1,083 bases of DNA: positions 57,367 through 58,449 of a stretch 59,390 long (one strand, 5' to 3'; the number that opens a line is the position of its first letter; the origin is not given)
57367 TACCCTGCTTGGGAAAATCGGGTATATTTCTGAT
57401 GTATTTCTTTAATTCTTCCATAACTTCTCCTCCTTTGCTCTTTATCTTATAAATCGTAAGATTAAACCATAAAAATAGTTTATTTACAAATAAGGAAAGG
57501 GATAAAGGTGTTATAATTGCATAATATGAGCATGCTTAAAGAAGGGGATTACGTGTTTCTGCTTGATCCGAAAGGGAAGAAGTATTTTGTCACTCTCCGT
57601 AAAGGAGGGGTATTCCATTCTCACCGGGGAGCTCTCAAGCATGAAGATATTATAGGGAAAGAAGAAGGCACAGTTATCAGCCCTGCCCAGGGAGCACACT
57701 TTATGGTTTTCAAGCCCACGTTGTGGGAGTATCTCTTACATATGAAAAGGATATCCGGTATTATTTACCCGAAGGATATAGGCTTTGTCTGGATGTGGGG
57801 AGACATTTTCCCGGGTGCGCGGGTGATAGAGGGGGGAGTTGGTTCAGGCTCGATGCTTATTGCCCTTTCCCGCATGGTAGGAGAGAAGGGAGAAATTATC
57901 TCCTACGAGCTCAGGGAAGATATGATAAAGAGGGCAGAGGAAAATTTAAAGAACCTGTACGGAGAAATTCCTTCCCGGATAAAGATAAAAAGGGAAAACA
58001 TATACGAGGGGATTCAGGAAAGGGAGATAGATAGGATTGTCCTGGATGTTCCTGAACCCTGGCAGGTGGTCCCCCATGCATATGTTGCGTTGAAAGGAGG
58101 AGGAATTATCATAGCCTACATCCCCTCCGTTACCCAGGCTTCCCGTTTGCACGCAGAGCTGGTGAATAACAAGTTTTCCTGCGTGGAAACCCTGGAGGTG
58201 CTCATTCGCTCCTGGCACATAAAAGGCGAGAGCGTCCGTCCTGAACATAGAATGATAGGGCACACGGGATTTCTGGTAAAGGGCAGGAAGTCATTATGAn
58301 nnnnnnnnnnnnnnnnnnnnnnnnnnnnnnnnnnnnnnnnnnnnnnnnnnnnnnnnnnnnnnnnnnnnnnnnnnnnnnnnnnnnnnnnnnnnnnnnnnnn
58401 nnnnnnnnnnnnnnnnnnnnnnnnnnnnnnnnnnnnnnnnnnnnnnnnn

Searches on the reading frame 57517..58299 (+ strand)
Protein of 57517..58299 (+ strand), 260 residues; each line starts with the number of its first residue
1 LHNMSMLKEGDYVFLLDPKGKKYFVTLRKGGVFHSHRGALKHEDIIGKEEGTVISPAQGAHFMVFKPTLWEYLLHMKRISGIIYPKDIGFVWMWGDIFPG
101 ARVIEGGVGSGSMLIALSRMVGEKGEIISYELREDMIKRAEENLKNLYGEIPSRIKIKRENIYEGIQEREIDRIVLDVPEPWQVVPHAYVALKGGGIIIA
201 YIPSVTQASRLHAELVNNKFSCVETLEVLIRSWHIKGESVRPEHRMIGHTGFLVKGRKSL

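Call 49: search_protein_families(library=pfam, proteins=[window:57517-58299:+])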
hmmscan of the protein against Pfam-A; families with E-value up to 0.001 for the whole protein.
window:57517-58299:+ (260 aa): 6 families
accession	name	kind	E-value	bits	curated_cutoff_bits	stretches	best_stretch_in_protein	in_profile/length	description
PF08704.16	GCD14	-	8.4e-30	104.7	26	1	61-240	4-184/247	tRNA methyltransferase complex GCD14 subunit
PF14801.12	TrmI-like_N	-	4.6e-19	68.5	24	1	7-54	3-50/50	TrmI-like N-terminal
PF01135.25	PCMT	-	2.1e-09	37.9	20.3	1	89-209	63-181/210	Protein-L-isoaspartate(D-aspartate) O-methyltransferase (PCMT)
PF13847.12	Methyltransf_31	-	1.5e-07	31.6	27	1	99-218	3-125/145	Methyltransferase domain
PF21985.2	TR61B_FKBP-like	-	6.3e-06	26.4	27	1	24-55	20-51/55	TR61B FKBP-like domain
PF13649.12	Methyltransf_25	-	0.00048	21.2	27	1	103-176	1-70/97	Methyltransferase domain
